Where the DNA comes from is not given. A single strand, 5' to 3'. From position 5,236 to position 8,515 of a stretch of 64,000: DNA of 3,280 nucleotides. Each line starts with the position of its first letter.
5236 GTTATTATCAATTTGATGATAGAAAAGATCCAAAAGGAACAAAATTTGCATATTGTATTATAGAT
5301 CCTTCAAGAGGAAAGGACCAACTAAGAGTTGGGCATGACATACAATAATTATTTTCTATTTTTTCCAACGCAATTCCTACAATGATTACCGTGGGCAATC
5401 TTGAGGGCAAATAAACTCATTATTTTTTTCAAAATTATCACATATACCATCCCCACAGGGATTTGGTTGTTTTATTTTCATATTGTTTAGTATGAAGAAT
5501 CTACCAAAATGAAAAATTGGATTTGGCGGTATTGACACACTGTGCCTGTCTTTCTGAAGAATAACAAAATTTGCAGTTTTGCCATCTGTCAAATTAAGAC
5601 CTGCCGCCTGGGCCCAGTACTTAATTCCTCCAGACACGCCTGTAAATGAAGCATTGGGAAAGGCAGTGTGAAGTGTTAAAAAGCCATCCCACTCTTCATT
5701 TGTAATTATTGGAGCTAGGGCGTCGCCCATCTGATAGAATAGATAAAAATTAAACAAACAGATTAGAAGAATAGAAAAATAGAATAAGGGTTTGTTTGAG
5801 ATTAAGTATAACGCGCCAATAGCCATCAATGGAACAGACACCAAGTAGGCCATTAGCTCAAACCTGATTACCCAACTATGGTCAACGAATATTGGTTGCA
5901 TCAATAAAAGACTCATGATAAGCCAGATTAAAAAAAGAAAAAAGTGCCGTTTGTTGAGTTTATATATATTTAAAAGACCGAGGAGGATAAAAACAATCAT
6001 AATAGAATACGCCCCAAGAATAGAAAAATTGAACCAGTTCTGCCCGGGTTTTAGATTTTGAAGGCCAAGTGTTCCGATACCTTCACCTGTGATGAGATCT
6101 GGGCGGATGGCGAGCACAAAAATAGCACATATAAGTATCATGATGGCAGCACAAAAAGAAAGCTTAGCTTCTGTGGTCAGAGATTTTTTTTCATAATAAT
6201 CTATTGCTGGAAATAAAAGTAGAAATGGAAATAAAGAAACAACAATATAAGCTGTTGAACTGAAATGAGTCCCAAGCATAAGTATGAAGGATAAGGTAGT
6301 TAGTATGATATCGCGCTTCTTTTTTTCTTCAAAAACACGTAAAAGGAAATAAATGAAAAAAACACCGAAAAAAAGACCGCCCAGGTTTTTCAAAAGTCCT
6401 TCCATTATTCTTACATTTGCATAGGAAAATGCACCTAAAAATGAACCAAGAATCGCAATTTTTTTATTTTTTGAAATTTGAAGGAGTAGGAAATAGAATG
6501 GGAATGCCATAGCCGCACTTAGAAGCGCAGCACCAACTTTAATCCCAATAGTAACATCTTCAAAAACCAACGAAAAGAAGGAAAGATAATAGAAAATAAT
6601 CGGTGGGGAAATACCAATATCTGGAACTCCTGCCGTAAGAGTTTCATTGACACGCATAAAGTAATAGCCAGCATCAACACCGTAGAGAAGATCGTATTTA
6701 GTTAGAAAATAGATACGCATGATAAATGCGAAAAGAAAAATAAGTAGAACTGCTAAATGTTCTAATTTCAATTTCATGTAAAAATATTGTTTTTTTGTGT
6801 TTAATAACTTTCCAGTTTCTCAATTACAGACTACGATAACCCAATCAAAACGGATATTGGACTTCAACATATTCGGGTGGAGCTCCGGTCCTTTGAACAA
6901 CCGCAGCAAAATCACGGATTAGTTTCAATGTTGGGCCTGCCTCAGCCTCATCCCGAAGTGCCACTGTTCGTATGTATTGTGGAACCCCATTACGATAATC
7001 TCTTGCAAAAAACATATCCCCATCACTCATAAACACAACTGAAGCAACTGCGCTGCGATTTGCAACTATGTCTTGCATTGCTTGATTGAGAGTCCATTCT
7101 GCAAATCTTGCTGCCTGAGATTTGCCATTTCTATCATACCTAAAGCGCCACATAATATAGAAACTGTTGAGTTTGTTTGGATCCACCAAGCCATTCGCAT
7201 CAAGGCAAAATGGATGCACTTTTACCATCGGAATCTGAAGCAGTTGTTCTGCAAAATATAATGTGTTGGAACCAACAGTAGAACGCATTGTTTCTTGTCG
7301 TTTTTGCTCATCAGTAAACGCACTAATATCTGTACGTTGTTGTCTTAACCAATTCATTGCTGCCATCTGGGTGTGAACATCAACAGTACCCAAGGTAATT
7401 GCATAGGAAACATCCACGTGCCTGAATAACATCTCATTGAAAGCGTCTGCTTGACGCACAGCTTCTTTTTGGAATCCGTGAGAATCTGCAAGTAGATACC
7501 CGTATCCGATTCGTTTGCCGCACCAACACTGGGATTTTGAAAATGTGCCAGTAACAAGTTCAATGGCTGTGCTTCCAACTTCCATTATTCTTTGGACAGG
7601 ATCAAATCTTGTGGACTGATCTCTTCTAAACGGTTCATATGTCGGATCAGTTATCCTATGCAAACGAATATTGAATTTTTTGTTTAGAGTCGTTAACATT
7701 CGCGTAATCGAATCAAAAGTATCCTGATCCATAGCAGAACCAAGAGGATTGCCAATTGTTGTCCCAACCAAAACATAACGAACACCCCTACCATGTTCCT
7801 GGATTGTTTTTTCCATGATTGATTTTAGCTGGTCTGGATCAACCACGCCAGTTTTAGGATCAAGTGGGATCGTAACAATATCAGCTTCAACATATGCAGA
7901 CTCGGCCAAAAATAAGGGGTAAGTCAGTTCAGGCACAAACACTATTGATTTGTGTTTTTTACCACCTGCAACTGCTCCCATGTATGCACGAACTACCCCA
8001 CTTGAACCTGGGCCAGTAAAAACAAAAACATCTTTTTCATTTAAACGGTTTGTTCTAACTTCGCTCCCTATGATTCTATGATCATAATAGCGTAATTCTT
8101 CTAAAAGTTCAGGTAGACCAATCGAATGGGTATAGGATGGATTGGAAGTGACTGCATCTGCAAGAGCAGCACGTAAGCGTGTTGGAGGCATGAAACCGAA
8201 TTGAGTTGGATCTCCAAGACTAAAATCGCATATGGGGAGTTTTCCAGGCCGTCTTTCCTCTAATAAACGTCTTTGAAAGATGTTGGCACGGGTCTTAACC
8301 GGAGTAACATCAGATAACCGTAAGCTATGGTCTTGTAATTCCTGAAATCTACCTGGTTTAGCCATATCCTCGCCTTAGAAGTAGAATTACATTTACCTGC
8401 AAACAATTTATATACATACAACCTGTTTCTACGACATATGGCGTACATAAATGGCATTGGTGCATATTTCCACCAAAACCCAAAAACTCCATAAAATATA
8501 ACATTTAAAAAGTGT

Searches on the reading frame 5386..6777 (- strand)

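Call 4: search_protein_families(library=pfam, proteins=[window:5386-6777:-], max_evalue=1)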
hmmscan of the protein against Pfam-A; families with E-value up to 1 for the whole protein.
window:5386-6777:- (463 aa): 3 families
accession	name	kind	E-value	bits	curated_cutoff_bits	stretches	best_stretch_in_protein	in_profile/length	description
PF22540.1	RET_CRD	-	9.6e-05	23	26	1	439-461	46-68/103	RET, Cysteine Rich Domain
PF10131.15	PTPS_related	-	0.011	14.7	26.4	1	58-310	5-268/621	6-pyruvoyl-tetrahydropterin synthase related domain; membrane protein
PF05545.16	FixQ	-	0.45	10.9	29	1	124-156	5-37/49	Cbb3-type cytochrome oxidase component FixQ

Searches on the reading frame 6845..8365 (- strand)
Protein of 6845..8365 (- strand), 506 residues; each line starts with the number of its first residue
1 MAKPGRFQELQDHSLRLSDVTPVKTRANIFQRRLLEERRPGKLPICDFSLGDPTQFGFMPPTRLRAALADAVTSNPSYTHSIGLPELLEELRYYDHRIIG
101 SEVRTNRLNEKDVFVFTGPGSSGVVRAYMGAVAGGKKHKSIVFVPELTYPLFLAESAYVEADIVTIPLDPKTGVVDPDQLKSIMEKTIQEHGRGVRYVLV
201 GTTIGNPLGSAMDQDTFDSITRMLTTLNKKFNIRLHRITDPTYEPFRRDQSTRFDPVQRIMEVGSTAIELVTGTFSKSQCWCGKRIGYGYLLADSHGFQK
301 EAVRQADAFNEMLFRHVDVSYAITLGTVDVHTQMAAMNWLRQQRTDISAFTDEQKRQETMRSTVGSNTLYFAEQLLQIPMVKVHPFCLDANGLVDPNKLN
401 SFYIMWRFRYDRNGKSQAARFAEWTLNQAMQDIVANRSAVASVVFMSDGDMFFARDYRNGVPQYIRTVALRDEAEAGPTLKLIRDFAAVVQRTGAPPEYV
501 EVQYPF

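Call 4: search_protein_families(library=pfam, proteins=[window:6845-8365:-], max_evalue=1)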
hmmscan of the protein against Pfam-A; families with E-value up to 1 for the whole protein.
window:6845-8365:- (506 aa): 1 family
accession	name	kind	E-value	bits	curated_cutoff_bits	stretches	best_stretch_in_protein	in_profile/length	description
PF00155.27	Aminotran_1_2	-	9.2e-15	55.1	19.7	1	47-363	5-285/361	Aminotransferase class I and II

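Call 5: search_protein_families(library=ncbifam, proteins=[window:6845-8365:-], max_evalue=1)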
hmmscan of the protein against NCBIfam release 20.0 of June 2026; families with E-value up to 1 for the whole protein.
window:6845-8365:- (506 aa): 11 families
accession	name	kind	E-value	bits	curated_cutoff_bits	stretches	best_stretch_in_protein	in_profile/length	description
NF005305.0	PRK06836.1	equivalog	9.9e-12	44.8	376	1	37-294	28-263/396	pyridoxal phosphate-dependent aminotransferase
NF006230.0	PRK08363.1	equivalog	8e-09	34.8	534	1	45-306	32-264/398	alanine aminotransferase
NF005744.0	PRK07568.1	subfamily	9.1e-09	34.6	389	1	60-307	44-263/398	pyridoxal phosphate-dependent aminotransferase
NF004975.0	PRK06348.1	equivalog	3.2e-06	26.4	549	1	45-288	31-245/384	pyridoxal phosphate-dependent aminotransferase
NF004770.0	PRK06108.1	subfamily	5.7e-06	25.4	422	1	64-288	54-255/396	pyridoxal phosphate-dependent aminotransferase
NF041364.1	GntC_guanitoxin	equivalog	3e-05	23.1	415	1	58-362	10-287/356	guanitoxin biosynthesis PLP-dependent (S)-gamma-hydroxy-L-arginine cyclodehydratase GntC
NF006514.0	PRK08960.1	equivalog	0.00018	20.5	554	1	12-226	4-196/388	pyridoxal phosphate-dependent aminotransferase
TIGR01141.1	hisC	equivalog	0.00046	19.2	276.55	1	114-290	74-223/349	histidinol-phosphate transaminase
TIGR03537.1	DapC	equivalog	0.001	18.1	453.6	1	45-187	2-137/350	succinyldiaminopimelate transaminase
TIGR03540.1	DapC_direct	equivalog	0.0015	17.5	593.25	1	43-288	29-248/383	LL-diaminopimelate aminotransferase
NF005601.0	PRK07337.1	equivalog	0.015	14.4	496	1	44-224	36-197/394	pyridoxal phosphate-dependent aminotransferase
